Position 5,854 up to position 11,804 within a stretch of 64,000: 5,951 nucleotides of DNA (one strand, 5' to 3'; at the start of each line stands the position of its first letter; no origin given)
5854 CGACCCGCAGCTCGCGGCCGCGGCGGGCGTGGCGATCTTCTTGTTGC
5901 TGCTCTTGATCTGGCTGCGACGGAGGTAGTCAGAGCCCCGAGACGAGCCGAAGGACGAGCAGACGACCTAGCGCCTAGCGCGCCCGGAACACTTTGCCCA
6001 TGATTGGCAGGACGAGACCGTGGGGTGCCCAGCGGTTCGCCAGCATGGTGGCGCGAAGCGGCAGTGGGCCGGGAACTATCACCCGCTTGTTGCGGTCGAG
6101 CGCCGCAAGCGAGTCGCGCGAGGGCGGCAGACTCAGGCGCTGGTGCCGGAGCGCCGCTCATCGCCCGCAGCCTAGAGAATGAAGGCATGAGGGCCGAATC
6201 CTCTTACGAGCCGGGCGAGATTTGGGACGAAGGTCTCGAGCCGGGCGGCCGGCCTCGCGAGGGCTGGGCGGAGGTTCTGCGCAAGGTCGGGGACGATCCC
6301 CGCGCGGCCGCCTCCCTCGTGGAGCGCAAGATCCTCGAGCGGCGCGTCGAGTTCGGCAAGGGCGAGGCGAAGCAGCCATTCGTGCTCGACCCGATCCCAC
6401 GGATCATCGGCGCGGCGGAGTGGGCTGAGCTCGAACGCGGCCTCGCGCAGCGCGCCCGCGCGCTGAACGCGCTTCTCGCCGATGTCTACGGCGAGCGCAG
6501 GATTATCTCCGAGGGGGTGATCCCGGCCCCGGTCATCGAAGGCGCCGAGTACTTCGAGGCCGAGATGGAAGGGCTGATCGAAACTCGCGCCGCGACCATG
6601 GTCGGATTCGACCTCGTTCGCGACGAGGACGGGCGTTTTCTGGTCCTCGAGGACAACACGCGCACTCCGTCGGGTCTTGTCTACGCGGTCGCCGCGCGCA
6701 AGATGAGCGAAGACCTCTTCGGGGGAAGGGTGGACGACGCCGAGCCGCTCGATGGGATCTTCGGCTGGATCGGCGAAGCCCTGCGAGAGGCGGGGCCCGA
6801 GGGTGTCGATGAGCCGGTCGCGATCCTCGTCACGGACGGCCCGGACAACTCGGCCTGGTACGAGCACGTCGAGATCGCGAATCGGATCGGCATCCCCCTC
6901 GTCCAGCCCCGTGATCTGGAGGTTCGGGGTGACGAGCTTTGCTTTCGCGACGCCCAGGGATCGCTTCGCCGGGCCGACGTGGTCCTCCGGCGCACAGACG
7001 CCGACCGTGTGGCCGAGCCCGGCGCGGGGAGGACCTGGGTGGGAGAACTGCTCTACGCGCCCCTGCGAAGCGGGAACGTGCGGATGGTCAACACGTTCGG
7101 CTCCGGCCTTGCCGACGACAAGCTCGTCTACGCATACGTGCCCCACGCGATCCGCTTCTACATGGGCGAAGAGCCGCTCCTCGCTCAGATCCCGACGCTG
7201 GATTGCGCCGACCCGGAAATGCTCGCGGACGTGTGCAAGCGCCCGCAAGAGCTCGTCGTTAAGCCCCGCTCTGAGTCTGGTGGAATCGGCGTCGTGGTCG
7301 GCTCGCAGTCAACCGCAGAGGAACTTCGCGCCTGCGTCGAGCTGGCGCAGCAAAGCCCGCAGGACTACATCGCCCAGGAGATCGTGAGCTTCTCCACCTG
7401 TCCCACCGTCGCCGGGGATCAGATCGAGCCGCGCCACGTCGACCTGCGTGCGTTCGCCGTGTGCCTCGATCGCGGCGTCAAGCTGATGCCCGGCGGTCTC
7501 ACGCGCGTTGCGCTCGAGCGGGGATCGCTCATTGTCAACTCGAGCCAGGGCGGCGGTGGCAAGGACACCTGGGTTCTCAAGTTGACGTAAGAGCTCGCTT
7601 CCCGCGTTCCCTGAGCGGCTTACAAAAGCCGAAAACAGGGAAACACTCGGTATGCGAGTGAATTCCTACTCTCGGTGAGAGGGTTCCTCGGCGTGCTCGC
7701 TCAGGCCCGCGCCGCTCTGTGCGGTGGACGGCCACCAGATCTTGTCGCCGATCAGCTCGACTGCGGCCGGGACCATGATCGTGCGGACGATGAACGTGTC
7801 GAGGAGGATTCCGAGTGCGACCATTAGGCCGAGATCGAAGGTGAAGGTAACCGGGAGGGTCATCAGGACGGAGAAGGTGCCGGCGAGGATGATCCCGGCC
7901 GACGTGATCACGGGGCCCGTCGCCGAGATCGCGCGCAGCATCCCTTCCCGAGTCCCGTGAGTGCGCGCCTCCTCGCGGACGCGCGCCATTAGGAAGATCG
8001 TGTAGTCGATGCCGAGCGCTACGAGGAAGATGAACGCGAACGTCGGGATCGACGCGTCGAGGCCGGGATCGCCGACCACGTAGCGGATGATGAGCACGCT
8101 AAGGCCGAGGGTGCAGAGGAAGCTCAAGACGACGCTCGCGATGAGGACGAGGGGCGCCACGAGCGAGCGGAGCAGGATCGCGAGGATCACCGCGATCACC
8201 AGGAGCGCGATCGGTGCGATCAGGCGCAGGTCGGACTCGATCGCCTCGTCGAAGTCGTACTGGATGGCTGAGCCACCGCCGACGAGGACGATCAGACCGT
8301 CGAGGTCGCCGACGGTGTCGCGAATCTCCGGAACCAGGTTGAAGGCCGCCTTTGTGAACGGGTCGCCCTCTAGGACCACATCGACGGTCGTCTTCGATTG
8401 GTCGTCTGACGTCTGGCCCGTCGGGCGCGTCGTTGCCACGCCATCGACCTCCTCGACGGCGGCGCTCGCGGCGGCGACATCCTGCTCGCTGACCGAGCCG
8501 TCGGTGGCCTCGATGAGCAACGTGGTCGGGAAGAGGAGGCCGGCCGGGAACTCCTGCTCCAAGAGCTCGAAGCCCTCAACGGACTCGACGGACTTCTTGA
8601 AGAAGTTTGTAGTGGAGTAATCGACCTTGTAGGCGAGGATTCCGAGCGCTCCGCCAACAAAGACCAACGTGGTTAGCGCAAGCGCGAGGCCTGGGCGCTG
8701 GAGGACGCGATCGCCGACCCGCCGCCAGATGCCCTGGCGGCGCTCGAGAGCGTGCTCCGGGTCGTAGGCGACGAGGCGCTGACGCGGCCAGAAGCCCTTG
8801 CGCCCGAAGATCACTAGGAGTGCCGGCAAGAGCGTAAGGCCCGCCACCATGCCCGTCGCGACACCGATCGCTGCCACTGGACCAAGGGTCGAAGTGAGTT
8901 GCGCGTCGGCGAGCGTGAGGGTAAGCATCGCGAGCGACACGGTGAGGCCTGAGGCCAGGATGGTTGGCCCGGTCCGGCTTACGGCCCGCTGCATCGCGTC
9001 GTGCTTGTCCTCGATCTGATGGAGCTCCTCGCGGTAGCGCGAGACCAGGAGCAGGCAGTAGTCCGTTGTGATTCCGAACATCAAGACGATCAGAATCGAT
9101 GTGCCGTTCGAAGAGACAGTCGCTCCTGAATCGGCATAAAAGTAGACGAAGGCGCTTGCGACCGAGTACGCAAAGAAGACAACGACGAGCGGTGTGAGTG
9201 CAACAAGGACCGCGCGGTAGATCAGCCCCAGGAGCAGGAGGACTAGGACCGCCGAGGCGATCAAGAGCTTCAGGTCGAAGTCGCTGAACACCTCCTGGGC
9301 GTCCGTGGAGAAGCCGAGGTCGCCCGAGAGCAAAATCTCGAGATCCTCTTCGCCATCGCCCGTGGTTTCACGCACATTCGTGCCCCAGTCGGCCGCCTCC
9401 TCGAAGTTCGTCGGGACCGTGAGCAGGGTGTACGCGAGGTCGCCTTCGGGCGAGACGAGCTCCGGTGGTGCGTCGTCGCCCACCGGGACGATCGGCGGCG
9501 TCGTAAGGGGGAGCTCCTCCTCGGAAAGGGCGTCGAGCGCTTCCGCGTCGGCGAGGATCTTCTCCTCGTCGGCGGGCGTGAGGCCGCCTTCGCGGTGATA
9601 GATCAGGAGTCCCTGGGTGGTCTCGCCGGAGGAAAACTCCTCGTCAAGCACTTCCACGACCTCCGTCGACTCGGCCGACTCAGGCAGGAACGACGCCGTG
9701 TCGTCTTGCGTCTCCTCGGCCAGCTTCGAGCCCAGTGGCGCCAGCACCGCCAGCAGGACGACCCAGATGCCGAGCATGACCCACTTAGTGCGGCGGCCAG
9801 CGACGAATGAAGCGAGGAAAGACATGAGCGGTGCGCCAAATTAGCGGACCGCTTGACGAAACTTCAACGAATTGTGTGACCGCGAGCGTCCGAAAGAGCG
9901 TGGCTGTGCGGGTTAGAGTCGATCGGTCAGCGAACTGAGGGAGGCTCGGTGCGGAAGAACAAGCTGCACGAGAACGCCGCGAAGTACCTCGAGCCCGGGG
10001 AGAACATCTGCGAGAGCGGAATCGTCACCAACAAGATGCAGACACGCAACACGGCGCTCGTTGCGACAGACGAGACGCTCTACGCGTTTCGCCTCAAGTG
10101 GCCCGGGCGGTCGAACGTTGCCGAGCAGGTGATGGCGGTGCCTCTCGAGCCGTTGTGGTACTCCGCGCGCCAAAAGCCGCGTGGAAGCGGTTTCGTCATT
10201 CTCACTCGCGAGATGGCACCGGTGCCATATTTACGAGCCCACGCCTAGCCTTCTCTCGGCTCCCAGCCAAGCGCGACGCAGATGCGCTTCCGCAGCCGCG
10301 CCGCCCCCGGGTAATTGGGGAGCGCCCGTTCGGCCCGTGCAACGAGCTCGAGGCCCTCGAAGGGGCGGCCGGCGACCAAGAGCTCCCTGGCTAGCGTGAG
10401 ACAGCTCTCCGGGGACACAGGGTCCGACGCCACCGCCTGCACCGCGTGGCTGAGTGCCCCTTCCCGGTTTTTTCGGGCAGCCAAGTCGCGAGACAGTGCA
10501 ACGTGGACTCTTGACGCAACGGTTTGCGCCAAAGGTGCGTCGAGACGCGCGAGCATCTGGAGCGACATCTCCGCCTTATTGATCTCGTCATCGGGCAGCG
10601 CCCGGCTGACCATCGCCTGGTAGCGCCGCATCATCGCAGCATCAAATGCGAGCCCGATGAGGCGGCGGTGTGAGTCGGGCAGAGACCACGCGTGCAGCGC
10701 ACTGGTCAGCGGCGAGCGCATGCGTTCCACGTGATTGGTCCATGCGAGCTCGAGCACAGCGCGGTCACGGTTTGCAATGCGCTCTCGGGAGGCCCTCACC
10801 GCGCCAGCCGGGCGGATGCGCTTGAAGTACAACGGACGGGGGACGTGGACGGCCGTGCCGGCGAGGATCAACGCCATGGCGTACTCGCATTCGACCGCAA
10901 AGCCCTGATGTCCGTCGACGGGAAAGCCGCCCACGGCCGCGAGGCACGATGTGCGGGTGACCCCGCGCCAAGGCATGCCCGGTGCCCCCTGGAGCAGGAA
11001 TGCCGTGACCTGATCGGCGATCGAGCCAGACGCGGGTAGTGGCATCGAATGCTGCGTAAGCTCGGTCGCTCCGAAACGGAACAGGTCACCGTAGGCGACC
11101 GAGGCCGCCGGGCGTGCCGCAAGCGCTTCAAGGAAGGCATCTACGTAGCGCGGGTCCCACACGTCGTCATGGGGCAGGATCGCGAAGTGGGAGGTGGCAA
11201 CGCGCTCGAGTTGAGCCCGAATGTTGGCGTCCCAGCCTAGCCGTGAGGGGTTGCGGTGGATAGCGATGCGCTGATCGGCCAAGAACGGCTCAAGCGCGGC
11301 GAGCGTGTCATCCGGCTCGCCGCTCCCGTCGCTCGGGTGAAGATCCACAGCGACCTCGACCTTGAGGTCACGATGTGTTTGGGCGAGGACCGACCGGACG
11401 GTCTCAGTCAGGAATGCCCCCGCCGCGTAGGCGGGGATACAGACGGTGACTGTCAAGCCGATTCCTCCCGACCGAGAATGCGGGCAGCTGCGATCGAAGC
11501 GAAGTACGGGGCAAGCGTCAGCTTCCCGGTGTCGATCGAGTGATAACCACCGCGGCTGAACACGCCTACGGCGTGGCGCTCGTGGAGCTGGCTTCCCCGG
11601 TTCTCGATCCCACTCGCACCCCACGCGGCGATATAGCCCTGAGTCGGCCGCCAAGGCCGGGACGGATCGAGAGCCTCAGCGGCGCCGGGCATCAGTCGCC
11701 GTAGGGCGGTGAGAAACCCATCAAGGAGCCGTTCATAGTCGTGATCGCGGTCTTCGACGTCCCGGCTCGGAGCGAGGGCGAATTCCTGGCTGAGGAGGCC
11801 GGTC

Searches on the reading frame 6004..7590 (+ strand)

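Call 22: search_protein_families(library=pfam, proteins=[window:6004-7590:+], max_evalue=0.01)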
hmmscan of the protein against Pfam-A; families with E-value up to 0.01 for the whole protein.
window:6004-7590:+ (528 aa): 3 families
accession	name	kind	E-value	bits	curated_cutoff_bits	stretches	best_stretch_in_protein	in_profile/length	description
PF14403.11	CP_ATPgrasp_2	-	2.3e-112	376.1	32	1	132-503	1-374/374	Circularly permuted ATP-grasp type 2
PF04174.18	CP_ATPgrasp_1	-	1.9e-83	280.6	23.1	1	132-458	1-332/332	A circularly permuted ATPgrasp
PF14397.11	ATPgrasp_ST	-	0.0011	18.7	31.4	0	402-497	47-153/278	Sugar-transfer associated ATP-grasp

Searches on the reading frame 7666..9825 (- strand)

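Call 9: search_protein_families(library=pfam, proteins=[window:7666-9825:-], max_evalue=0.01)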
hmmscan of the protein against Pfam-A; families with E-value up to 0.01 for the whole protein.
window:7666-9825:- (719 aa): 2 families
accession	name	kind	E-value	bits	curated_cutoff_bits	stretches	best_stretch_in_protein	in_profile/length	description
PF03176.21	MMPL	-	6.5e-117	390.6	20.5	2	46-379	2-331/333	MMPL family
PF19180.5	DUF5862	-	0.008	16.5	33.3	1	624-684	5-64/68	Family of unknown function (DUF5862)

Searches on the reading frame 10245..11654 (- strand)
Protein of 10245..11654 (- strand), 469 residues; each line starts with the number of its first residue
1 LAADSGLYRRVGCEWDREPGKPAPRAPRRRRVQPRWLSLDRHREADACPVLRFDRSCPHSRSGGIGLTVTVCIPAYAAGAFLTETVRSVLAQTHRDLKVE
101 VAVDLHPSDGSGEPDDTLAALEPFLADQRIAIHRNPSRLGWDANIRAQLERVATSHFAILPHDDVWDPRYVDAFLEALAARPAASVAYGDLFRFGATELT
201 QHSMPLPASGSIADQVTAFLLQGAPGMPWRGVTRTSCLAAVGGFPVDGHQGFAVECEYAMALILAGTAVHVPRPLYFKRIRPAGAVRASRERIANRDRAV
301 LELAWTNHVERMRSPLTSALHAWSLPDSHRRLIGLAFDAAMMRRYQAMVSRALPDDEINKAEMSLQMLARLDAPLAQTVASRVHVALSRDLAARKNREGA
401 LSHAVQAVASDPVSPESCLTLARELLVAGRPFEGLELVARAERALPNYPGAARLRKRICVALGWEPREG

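Call 8: search_protein_families(library=pfam, proteins=[window:10245-11654:-], max_evalue=0.01)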
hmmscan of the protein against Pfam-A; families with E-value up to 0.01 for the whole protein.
window:10245-11654:- (469 aa): 2 families
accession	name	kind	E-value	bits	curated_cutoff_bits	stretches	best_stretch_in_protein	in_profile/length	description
PF00535.33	Glycos_transf_2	-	1.3e-11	45.1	23.3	1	70-195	1-120/168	Glycosyl transferase family 2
PF13641.12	Glyco_tranf_2_3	-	8.9e-07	29.6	27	1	69-178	3-111/230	Glycosyltransferase like family 2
